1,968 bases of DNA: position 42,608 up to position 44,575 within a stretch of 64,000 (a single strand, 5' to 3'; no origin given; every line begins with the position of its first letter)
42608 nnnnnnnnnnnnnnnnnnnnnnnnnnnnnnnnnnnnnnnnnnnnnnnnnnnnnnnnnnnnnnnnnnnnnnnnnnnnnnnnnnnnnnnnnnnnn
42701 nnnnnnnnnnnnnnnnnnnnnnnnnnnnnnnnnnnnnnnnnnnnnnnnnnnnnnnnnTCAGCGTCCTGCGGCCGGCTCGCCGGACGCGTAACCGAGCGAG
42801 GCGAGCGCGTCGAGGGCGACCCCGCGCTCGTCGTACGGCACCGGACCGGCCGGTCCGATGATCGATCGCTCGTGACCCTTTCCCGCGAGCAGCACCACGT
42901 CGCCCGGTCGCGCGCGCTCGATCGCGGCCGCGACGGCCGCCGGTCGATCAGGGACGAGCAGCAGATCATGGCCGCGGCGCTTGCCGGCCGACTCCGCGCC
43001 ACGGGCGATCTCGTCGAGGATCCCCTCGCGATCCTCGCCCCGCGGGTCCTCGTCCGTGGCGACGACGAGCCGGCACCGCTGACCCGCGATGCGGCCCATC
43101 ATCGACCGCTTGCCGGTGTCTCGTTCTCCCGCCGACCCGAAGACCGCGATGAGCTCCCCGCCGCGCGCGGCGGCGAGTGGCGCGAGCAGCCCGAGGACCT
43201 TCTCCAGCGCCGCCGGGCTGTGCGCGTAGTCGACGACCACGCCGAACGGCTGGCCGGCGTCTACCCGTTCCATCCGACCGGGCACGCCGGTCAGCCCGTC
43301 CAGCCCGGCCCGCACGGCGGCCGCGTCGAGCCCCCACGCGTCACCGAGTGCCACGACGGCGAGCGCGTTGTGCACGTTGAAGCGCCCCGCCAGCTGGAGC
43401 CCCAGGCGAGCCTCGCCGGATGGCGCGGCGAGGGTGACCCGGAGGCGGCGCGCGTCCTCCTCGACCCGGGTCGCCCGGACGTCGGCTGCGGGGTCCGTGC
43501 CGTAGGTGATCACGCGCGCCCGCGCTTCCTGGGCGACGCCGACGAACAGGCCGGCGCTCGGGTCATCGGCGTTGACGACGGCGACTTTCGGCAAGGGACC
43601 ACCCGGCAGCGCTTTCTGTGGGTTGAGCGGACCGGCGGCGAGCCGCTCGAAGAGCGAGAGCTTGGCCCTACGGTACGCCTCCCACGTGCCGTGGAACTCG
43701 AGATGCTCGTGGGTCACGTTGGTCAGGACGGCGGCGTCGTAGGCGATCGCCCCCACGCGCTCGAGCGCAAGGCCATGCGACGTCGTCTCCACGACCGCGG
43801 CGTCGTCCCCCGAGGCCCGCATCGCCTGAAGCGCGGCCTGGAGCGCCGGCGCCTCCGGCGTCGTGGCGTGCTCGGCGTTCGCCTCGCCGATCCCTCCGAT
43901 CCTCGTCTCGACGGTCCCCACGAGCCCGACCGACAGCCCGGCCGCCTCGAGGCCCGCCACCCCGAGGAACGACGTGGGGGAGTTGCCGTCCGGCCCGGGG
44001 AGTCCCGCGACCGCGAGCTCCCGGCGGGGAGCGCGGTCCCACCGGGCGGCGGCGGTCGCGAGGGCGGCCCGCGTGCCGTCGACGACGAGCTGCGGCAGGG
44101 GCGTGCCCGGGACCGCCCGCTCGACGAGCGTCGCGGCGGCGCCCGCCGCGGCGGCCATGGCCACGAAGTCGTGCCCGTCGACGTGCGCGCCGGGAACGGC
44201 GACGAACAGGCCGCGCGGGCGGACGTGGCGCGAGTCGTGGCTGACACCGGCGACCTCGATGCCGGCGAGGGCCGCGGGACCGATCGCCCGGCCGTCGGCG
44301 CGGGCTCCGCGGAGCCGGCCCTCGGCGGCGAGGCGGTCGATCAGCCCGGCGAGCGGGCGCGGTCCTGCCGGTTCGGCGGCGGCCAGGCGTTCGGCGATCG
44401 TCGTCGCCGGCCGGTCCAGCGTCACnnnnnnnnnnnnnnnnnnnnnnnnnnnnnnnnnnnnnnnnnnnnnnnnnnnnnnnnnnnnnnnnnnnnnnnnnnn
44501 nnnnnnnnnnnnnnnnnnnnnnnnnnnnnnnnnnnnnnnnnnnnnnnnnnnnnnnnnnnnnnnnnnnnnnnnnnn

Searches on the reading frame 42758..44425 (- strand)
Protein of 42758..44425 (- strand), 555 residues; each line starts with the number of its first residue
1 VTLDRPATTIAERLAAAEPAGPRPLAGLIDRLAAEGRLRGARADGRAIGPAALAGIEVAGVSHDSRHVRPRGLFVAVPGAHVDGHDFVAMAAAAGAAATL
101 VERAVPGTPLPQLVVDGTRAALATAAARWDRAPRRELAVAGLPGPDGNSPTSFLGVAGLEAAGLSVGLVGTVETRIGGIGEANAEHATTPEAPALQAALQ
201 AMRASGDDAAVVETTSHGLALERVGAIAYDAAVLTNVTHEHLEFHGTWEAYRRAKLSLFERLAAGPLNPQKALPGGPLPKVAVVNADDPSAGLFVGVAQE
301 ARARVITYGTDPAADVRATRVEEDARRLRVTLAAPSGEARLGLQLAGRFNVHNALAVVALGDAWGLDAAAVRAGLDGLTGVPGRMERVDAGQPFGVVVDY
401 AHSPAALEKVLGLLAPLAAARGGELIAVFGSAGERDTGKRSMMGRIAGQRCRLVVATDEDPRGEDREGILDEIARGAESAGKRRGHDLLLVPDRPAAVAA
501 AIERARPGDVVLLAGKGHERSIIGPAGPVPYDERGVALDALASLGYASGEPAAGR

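Call 7: search_protein_families(library=pfam, proteins=[window:42758-44425:-], max_evalue=0.01)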
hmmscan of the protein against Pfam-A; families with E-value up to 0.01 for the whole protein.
window:42758-44425:- (555 aa): 3 families
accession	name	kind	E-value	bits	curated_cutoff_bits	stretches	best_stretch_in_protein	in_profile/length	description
PF08245.18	Mur_ligase_M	-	1.6e-37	129.9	24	1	166-360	22-199/200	Mur ligase middle domain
PF02875.26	Mur_ligase_C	-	5.6e-28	98.8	28.4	1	383-517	1-127/127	Mur ligase, glutamate ligase domain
PF01225.30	Mur_ligase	-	3.5e-09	37.4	21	1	58-124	2-89/95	Mur ligase family, catalytic domain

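Call 8: search_protein_families(library=ncbifam, proteins=[window:42758-44425:-], max_evalue=0.001)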
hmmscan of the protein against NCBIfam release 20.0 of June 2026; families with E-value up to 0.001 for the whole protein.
window:42758-44425:- (555 aa): 24 families
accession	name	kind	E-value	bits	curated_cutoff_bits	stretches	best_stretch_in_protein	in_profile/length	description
TIGR01085.1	murE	subfamily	3.5e-125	418.6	257.3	1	56-541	2-471/472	UDP-N-acetylmuramyl-tripeptide synthetase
NF001124.0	PRK00139.1-2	equivalog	8.5e-119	397.5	476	1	52-543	22-494/500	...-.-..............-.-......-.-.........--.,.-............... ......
NF008896.0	PRK11929.1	equivalog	2.1e-115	386.7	1023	1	58-542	29-499/965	bifunctional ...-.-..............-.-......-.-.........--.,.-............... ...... MurE/UDP-N-acetylmuramoyl-tripeptide--D-alanyl-D-alanine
NF001126.0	PRK00139.1-4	equivalog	5.1e-109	365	373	1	56-542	21-483/486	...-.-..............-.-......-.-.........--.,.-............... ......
NF001123.0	PRK00139.1-1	equivalog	1.3e-80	271.5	586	1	57-539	19-487/493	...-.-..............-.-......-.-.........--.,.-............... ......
NF010628.0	PRK14022.1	equivalog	2.4e-57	194.8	536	1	54-520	31-459/483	UDP-N-acetylmuramoyl-L-alanyl-D-glutamate--L-lysine ligase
NF001130.0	PRK00139.2-4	equivalog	2.3e-41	142.1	715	1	56-528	29-499/516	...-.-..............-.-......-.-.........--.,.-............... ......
TIGR01143.1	murF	subfamily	1.1e-35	123.4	288.6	2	63-136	1-75/418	UDP-N-acetylmuramoyl-tripeptide--D-alanyl-D-alanine ligase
NF001129.0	PRK00139.2-3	equivalog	7.9e-34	117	762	1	56-533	39-506/517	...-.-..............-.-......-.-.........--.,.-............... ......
NF008041.0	PRK10773.1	equivalog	6.2e-30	104.3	551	2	55-150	21-113/453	UDP-N-acetylmuramoyl-tripeptide--D-alanyl-D-alanine ligase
NF001127.0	PRK00139.2-1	equivalog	4.9e-26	91.5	997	1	59-519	32-488/520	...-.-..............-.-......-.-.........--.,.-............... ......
NF001131.0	PRK00139.2-5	equivalog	9.8e-26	90.6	1000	2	330-519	282-460/483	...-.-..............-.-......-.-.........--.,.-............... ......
TIGR02068.2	cya_phycin_syn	equivalog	4.4e-23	81.2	850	1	195-515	531-848/862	cyanophycin synthetase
NF010623.0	PRK14016.1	subfamily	1.9e-22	79.3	877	1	196-515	533-850/871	cyanophycin synthetase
NF053645.1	pMurC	equivalog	8.7e-21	74.2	560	2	312-416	284-387/492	pseudomurein biosynthesis peptide ligase pMurC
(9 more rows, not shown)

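Call 54: search_solved_structures(query=window:42758-44425:-, max_evalue=1e-20, show_alignments=4)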
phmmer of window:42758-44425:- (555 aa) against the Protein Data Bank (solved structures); distinct sequences matched with E-value up to 1e-20: 14.
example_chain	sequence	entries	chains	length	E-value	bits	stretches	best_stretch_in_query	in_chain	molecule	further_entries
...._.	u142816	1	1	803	3.8e-80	273.4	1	59-539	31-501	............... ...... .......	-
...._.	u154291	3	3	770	3.8e-76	260.2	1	56-537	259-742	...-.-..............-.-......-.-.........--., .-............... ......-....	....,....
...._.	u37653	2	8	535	4.8e-69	236.8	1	5-542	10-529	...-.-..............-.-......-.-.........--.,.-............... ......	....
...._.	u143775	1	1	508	1.5e-66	228.5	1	45-541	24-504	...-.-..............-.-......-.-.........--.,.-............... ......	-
4bub_A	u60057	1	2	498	3.4e-66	227.4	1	55-539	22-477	UDP-N-ACETYLMURAMOYL-L-ALANYL-D-GLUTAMATE--LD-LYSINE LIGASE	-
8r5o_Q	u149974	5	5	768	1.8e-60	208.5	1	55-541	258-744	PAP11 | PAP11, MurE-like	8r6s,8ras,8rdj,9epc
8qma_O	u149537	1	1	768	8.7e-60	206.2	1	55-541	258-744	PAP11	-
8xzv_J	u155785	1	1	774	1.4e-53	185.8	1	55-537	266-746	MurE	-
4c12_A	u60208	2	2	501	1.2e-49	172.8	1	58-540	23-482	UDP-N-ACETYLMURAMOYL-L-ALANYL-D-GLUTAMATE--L-LYSINE LIGASE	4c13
7b6o_A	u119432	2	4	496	4.9e-47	164.2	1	62-533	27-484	UDP-N-acetylmuramoyl-L-alanyl-D-glutamate-2,6-diaminopimelate ligase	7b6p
1e8c_A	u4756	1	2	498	7.2e-47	163.6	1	62-534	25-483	UDP-N-ACETYLMURAMOYLALANYL-D-GLUTAMATE--2,6-DIAMINOPIMELATE LIGASE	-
7b53_A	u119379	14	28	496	7.2e-47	163.6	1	62-533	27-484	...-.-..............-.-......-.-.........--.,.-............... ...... | UDP-N-acetylmuramoyl-L-alanyl-D-glutamate-2,6-diaminopimelate ligase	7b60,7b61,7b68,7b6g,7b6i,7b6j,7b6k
7d27_A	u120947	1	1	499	2.3e-44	155.3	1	60-520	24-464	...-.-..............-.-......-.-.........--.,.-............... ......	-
4cvk_A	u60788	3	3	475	1.2e-22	83.7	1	44-437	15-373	UDP-N-acetylmuramoyl-tripeptide--D-alanyl-D-alanine ligase | UDP-N-ACETYLMURAMOYL-TRIPEPTIDE--D-ALANYL-D- ALANINE LIGASE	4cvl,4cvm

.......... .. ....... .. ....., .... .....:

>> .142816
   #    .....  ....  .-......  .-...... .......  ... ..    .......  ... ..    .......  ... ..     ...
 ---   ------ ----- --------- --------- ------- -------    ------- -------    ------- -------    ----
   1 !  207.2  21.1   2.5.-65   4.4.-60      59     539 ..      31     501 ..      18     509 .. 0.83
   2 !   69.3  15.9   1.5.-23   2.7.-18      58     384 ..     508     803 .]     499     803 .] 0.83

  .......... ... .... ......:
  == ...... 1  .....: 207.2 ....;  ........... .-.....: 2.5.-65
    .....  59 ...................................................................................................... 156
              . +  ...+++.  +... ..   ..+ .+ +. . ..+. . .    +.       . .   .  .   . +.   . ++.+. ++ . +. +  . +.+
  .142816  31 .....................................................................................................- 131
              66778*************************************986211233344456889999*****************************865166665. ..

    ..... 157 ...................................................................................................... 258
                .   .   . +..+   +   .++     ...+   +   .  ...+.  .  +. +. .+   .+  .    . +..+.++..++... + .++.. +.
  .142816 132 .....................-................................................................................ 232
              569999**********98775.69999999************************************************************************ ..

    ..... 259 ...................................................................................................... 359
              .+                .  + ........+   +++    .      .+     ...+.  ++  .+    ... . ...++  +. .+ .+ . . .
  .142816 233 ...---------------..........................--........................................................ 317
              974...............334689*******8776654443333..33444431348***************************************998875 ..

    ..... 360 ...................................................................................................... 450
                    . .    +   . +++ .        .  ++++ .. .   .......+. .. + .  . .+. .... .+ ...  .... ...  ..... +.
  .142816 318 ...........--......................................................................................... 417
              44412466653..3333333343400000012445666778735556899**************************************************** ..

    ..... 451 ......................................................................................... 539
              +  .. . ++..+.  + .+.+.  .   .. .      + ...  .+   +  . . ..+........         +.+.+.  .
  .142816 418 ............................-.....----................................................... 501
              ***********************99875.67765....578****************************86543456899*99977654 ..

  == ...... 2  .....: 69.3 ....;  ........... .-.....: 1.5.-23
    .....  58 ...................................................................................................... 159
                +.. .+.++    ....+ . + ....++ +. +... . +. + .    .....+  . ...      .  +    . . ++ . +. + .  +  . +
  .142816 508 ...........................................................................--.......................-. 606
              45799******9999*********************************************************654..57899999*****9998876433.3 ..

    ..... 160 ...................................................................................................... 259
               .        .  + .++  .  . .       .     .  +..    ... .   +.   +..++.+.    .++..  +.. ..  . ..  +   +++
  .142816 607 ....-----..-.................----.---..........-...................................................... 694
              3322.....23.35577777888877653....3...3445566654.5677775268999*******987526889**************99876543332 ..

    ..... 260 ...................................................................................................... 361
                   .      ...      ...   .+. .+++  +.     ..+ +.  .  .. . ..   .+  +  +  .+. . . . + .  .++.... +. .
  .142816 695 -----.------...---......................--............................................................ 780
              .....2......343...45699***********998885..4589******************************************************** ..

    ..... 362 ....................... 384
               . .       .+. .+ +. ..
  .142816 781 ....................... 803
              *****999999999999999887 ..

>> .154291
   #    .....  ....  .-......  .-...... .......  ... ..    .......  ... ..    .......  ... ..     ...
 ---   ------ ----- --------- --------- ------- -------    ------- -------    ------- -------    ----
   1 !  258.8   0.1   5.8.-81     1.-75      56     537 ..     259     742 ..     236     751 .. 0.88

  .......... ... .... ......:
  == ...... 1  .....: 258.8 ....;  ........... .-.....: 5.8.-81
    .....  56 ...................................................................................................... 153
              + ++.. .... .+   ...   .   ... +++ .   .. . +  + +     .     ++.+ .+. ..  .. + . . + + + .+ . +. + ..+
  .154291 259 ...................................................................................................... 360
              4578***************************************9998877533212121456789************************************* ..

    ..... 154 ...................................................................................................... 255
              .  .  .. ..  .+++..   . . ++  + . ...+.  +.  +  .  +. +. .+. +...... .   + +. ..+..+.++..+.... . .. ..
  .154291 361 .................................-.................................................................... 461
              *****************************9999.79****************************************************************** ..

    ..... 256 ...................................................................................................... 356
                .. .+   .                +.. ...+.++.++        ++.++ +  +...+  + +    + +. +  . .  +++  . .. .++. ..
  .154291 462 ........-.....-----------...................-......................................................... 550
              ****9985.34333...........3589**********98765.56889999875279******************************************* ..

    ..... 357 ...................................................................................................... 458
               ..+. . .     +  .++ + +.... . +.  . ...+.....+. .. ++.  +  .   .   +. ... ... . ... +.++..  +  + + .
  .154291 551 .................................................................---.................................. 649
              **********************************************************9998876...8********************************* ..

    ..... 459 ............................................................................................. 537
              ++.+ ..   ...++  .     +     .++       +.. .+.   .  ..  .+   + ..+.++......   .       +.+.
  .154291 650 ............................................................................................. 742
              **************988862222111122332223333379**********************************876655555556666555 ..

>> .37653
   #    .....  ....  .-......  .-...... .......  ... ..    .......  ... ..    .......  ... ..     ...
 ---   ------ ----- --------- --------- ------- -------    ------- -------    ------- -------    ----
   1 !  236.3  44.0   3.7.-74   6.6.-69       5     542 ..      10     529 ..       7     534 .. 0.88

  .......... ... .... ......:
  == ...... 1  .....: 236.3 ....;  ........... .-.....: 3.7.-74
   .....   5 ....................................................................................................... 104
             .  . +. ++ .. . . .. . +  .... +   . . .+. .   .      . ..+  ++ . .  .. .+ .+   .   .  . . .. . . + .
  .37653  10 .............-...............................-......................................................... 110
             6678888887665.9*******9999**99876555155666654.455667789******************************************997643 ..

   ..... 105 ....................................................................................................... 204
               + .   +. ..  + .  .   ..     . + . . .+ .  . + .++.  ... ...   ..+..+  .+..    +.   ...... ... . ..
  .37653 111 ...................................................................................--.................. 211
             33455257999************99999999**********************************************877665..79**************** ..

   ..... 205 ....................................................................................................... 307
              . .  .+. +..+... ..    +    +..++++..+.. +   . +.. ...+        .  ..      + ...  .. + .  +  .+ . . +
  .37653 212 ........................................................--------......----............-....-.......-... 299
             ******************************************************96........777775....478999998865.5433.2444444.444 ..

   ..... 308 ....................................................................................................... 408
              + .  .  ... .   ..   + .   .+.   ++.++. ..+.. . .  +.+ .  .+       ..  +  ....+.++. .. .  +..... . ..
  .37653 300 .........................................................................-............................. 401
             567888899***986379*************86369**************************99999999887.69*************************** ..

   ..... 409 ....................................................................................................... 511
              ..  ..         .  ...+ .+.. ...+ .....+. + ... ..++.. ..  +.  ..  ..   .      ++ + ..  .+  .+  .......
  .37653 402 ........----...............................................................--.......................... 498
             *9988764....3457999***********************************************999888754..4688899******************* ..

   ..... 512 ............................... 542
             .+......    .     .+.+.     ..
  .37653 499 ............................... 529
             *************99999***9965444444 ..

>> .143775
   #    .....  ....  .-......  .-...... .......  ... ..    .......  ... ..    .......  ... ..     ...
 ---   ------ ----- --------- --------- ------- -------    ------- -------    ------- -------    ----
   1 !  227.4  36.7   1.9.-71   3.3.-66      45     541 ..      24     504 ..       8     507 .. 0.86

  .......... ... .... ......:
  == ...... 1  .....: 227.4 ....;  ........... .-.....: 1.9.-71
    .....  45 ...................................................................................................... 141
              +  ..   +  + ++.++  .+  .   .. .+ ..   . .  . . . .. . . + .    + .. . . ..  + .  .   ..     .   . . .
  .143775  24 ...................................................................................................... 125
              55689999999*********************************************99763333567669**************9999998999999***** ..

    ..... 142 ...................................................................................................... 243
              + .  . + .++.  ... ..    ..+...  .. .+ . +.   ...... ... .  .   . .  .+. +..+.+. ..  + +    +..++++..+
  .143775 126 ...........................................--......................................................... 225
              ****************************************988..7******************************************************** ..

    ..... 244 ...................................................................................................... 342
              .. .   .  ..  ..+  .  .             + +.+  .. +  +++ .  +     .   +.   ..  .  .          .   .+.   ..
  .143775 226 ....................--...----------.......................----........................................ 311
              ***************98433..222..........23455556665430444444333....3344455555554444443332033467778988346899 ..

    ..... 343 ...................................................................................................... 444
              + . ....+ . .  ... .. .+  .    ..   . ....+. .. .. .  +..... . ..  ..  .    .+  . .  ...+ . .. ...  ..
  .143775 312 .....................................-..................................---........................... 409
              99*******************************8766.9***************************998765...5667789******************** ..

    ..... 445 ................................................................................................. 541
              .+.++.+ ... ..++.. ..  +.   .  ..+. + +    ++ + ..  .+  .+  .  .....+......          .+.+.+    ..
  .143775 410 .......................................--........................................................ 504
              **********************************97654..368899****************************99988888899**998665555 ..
